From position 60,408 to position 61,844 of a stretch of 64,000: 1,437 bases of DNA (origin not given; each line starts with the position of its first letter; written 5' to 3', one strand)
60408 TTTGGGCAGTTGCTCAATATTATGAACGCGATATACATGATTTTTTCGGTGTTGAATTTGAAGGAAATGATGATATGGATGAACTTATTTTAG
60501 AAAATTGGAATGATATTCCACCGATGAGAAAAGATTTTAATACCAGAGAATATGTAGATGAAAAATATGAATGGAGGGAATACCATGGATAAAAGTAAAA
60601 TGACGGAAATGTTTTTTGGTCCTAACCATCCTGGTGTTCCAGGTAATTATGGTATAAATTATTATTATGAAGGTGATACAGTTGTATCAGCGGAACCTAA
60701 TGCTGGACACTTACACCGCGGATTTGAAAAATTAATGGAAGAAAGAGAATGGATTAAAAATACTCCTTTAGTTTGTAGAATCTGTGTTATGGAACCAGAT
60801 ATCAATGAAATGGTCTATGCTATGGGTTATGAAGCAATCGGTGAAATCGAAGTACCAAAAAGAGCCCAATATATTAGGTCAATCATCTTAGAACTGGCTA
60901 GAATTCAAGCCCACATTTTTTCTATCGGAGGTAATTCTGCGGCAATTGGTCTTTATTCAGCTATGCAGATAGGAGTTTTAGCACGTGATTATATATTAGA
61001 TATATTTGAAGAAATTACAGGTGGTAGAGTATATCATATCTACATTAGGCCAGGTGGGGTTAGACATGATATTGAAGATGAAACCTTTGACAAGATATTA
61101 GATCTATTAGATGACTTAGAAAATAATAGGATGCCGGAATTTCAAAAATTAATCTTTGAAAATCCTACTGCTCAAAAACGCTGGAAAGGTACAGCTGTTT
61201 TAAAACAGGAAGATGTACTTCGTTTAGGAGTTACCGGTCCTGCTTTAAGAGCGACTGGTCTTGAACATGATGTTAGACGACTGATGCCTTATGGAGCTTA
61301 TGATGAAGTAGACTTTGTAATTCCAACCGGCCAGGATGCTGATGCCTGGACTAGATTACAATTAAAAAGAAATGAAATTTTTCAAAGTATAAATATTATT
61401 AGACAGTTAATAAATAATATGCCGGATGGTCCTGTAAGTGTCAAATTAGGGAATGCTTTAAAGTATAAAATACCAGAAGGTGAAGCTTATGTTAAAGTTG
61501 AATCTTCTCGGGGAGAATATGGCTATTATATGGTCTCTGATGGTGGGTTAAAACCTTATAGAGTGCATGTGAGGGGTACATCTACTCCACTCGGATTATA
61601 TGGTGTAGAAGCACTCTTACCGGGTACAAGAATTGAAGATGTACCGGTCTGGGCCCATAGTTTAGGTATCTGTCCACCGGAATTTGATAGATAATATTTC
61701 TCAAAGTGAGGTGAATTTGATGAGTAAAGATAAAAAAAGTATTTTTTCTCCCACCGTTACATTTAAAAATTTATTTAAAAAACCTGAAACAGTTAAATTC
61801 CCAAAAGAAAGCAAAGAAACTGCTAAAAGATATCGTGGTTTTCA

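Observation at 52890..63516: Complete 13-gene MBS/Mbx-type respiratory complex in a Firmicute, with both catalytic cysteines retained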

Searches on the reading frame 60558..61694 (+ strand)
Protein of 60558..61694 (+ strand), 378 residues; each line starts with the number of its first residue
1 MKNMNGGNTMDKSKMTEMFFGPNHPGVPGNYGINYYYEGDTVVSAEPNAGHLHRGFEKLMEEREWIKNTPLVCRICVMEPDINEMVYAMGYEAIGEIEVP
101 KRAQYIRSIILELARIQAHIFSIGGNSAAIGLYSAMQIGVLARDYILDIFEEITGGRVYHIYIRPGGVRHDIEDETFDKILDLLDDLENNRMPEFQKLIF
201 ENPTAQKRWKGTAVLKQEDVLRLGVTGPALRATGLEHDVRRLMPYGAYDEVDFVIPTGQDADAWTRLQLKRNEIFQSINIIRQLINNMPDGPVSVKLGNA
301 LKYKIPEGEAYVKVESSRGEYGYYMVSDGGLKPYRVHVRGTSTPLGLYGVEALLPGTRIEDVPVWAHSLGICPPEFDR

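Call 4: search_protein_families(library=pfam, proteins=[window:60558-61694:+])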
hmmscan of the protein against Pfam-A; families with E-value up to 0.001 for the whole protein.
window:60558-61694:+ (378 aa): 2 families
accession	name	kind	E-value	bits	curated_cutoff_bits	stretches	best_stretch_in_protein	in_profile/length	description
PF00346.24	Complex1_49kDa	-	9.6e-70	235.2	24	2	130-296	2-167/271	Respiratory-chain NADH dehydrogenase, 49 Kd subunit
PF00374.24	NiFeSe_Hases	-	0.00033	20.2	25.8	1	54-120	1-67/508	Nickel-dependent hydrogenase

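Call 5: search_solved_structures(query=window:60558-61694:+, max_evalue=0.00001, show_alignments=3)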
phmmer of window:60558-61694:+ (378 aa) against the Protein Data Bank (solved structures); distinct sequences matched with E-value up to 0.00001: 54.
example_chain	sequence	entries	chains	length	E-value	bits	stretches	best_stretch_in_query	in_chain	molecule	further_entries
6u8y_L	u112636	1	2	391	5.9e-97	328.4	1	12-378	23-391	NADH dehydrogenase subunit D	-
8e9g_D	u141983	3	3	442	2.1e-63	217.9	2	18-295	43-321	NADH-quinone oxidoreductase subunit D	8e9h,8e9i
2fug_4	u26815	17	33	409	4.8e-62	213.4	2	16-293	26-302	NADH-quinone oxidoreductase chain 4 | NADH-QUINONE OXIDOREDUCTASE SUBUNIT 4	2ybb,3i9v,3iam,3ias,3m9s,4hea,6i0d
7zm7_C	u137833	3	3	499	9.5e-61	209.2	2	18-294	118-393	NADH-ubiquinone oxidoreductase 49 kDa subunit-like protein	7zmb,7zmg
6gcs_C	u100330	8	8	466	6.1e-59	203.2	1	15-296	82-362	49-KDA PROTEIN (NUCM) | Subunit NUCM of NADH:Ubiquinone Oxidoreductase (Complex I) | NUCM protein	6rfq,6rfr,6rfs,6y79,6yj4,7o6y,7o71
6h8k_C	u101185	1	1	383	1.1e-58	202.4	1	19-341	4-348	NUCM protein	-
7b0n_D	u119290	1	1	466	4.2e-58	200.5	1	15-296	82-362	NUCM protein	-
9iho_D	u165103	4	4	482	1.2e-57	198.9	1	17-296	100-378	NUCM (49 kDa) subunit of mitochondrial NADH:ubiquinone oxidoreductase (Complex I)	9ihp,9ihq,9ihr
7awt_D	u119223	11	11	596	8.2e-57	196.2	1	18-294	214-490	NADH-quinone oxidoreductase subunit C/D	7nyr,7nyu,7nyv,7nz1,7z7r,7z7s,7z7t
9taj_C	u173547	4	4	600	8.4e-57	196.2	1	18-294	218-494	NADH-quinone oxidoreductase subunit C/D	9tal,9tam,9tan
7p61_C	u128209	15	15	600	1e-56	195.9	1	18-294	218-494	NADH-quinone oxidoreductase subunit C/D | NADH-quinone oxidoreductase subunit CD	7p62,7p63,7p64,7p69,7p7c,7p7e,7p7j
7q5y_B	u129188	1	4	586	1.3e-56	195.6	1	17-292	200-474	NADH-quinone oxidoreductase subunit C/D 2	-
9grx_H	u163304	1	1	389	2.8e-56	194.5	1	19-307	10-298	NAD(P)H-quinone oxidoreductase subunit H, chloroplastic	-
4wz7_C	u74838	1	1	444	2.9e-56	194.4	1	15-296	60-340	NUCM protein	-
7wfg_H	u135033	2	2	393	3.8e-55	190.7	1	19-293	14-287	NAD(P)H-quinone oxidoreductase subunit H, chloroplastic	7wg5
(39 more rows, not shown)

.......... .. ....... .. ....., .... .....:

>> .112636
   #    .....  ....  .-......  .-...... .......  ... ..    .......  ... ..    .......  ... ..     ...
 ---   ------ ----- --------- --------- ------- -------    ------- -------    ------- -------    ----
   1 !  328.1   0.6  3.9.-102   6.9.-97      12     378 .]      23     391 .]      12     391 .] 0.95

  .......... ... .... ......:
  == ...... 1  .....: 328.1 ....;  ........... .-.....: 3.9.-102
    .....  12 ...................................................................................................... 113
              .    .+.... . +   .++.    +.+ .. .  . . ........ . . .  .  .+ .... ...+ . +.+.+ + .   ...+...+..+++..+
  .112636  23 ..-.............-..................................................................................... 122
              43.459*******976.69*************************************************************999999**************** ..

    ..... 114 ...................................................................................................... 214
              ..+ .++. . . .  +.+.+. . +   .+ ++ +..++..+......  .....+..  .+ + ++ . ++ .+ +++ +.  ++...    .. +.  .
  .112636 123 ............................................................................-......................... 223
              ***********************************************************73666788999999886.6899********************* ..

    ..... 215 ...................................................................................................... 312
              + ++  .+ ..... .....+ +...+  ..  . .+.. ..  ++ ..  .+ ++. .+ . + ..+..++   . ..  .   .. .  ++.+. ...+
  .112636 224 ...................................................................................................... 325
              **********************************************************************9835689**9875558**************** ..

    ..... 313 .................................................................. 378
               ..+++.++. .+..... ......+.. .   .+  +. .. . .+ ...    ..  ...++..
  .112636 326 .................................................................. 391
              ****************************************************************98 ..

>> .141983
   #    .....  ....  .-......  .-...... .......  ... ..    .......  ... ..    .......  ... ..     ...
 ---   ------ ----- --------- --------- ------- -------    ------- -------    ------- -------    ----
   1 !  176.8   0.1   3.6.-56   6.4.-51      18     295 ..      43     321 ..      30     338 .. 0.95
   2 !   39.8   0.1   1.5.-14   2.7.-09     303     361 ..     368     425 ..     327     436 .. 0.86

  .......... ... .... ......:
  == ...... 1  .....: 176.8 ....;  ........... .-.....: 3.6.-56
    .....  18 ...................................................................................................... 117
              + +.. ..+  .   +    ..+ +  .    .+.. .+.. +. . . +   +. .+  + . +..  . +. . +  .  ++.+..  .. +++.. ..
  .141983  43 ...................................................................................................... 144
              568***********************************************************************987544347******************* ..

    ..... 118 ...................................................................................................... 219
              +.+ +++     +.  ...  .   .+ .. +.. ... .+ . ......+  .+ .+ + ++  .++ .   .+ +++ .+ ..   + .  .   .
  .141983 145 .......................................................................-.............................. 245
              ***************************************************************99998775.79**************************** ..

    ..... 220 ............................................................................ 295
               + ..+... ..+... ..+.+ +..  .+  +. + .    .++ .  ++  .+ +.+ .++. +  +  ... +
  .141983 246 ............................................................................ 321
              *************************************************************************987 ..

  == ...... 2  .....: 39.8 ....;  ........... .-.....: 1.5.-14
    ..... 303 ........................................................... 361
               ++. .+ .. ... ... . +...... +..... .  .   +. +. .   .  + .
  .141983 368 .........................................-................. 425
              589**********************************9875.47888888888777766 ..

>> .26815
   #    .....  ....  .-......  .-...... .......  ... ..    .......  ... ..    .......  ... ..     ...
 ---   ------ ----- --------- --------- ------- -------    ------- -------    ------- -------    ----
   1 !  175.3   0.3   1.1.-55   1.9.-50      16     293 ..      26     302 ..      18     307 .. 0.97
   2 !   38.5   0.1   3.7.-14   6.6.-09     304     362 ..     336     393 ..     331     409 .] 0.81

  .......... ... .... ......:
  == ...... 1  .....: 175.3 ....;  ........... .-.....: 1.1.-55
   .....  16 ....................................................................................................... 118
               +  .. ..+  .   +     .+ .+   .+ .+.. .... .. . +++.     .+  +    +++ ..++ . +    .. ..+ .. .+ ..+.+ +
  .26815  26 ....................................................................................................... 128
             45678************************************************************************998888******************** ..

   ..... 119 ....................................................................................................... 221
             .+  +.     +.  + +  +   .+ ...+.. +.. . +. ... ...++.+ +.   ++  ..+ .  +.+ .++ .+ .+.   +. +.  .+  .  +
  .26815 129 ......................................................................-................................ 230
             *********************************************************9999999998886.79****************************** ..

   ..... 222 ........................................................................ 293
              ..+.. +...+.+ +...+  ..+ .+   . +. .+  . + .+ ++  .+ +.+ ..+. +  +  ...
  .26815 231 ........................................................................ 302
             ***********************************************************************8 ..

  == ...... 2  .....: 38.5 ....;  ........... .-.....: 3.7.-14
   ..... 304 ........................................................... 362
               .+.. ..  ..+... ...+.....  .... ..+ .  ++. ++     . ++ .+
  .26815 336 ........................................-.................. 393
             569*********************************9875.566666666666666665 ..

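Call 16: find_homologous_proteins(query=window:60558-61694:+, max_evalue=1e-10)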
Query window:60558-61694:+ (378 aa): 2704 proteins with E <= 1e-10 among 6225 candidates; the best 120 are listed.
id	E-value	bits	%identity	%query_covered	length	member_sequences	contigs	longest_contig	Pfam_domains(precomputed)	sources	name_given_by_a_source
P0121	6.4e-235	797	90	100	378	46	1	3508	PF00374.25,PF00346.25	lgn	-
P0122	1.0e-229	780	88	99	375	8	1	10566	PF00346.25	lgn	-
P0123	3.2e-198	677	77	98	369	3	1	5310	PF00346.25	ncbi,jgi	-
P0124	1.2e-194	665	75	97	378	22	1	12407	PF00346.25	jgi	-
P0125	1.2e-194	665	75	100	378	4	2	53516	PF00346.25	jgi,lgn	-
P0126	2.3e-194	664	76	98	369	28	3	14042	PF00346.25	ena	-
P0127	1.4e-193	661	90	84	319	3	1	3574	PF00346.25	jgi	jgi:NADH-quinone oxidoreductase subunit D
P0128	7.8e-189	646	74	98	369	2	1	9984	PF00346.25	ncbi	-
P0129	1.5e-187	642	74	98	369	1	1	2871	PF00346.25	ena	-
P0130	5.9e-186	636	74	98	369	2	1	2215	PF00346.25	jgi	-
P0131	3.4e-146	505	73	78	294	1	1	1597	PF00346.25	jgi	jgi:NADH-quinone oxidoreductase subunit D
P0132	2.0e-134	467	83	64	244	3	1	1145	PF00346.25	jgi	jgi:NADH-quinone oxidoreductase subunit D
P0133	4.1e-134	466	57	97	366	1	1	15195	PF00346.25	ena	-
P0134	9.7e-134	464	57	97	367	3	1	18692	PF00346.25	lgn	-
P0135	5.6e-133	462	57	97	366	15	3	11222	PF00346.25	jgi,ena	-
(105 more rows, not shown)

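Call 22: find_related_loci(query=A1, collection=genome_contigs, flank=10000)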
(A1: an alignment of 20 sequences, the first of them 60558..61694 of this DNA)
Query A1 (378 aa) in genome_contigs; peptide patterns used: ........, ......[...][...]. (x = any residue, [..] = any of these).
600 stretches matched a pattern (row limit reached: there are more); 586 encode a relative of the query (tblastn E <= 1e-3); the best 80 are kept; 80 distinct loci.
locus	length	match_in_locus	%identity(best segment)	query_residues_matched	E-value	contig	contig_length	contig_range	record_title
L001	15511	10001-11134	97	1-378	0e+0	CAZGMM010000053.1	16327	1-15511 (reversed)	MAG TPA_asm: uncultured Halanaerobiales bacterium isolate binchicken_co77_74 genome assembly, contig: NODE_4230_length_1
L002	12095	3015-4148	90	1-378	0e+0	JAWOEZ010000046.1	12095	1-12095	MAG: Halanaerobiales bacterium isolate BLK6-1.bin.131 k191_1233535, whole genome shotgun sequence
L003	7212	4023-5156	90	1-378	0e+0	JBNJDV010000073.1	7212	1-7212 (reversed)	MAG: Bacillota bacterium isolate Y23_30dBSe4.bin.182 NODE_13701_length_7212_cov_50.669760, whole genome shotgun sequence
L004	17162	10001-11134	87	1-378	0e+0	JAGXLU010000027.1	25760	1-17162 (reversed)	MAG: Halanaerobiales bacterium isolate GSL_CB2_7 NODE_190_length_25760_cov_17.5113, whole genome shotgun sequence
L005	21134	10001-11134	75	1-378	0e+0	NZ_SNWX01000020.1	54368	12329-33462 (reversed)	Halanaerobium saccharolyticum strain MA284_T2 Ga0255679_120, whole genome shotgun sequence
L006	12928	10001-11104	76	11-378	0e+0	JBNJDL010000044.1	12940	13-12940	MAG: Bacillota bacterium isolate Y23_45dBSd4.bin.60 NODE_1801_length_12940_cov_10.426524, whole genome shotgun sequence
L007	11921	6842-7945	55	11-378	1e-134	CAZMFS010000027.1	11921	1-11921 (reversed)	MAG TPA_asm: uncultured bacterium isolate binchicken_co13_79 genome assembly, contig: NODE_8437_length_11921_cov_4.14301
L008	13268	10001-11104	56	11-378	2e-134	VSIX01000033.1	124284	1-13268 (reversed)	MAG: Candidatus Mcinerneyibacterium aminivorans isolate ARYD3 Ga0210604_1036, whole genome shotgun sequence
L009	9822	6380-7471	55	16-378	2e-132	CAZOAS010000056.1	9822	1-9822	MAG TPA_asm: uncultured Fervidobacterium sp. isolate binchicken_co170_48 genome assembly, contig: NODE_2128_length_9822_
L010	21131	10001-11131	53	1-378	5e-132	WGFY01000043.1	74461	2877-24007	MAG: Mesoaciditoga sp. isolate S147_15_esom k151_25743, whole genome shotgun sequence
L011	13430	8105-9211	57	11-378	2e-131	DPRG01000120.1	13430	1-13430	MAG TPA_asm: Thermotogae bacterium isolate UBA12178 contig_1490, whole genome shotgun sequence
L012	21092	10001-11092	56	16-378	2e-131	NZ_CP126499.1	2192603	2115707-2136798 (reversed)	Fervidobacterium islandicum strain H-21 chromosome, complete genome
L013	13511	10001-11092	56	16-378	1e-131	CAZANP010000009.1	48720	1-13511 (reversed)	MAG TPA_asm: uncultured Thermotoga sp. isolate binchicken_co19_499 genome assembly, contig: NODE_806_length_48720_cov_10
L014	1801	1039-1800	76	4-257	1e-141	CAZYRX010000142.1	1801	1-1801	MAG TPA_asm: uncultured Halanaerobium sp. isolate binchicken_co77_25 genome assembly, contig: NODE_62352_length_1801_cov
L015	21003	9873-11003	53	1-378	1e-130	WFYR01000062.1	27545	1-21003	MAG: Mesoaciditoga sp. isolate S142_12 k151_35896, whole genome shotgun sequence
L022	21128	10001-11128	50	2-378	4e-124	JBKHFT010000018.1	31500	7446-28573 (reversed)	MAG: Alkalispirochaeta sp. isolate D1M05_7 NODE_687_length_31500_cov_6.245222, whole genome shotgun sequence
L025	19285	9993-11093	51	11-378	2e-123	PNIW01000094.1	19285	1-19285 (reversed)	MAG: Mesoaciditoga sp. isolate ARK-11 NODE_320_length_19285_cov_10.2501, whole genome shotgun sequence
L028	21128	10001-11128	49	2-378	6e-123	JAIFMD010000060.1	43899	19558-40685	MAG: Spirochaetes bacterium isolate bin_251 scaffold_3384, whole genome shotgun sequence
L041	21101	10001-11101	51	13-378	4e-118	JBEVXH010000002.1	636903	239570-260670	MAG: Candidatus Thiodiazotropha sp. isolate CTENA5 L149 c_000000000002, whole genome shotgun sequence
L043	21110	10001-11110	51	10-378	5e-118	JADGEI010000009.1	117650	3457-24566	MAG: Alcanivoracaceae bacterium isolate BB32 NODE_139_length_117650_cov_6.958086, whole genome shotgun sequence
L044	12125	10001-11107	50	11-378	9e-118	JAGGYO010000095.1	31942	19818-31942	MAG: bacterium isolate AUK180 PB_MBMC_134_c_000000000162, whole genome shotgun sequence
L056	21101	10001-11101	49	11-378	6e-117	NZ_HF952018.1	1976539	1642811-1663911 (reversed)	Thermobrachium celere DSM 8682, whole genome shotgun sequence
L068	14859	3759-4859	50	13-378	3e-116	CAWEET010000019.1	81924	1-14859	MAG: uncultured Gammaproteobacteria bacterium isolate MFD03804.bin.2.106 genome assembly, contig: contig_5425, whole gen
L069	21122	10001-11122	49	14-378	1e-115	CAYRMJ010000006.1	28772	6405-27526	MAG TPA_asm: uncultured Thermoplasmata archaeon isolate SRP163575_co3_21 genome assembly, contig: NODE_1563_length_28772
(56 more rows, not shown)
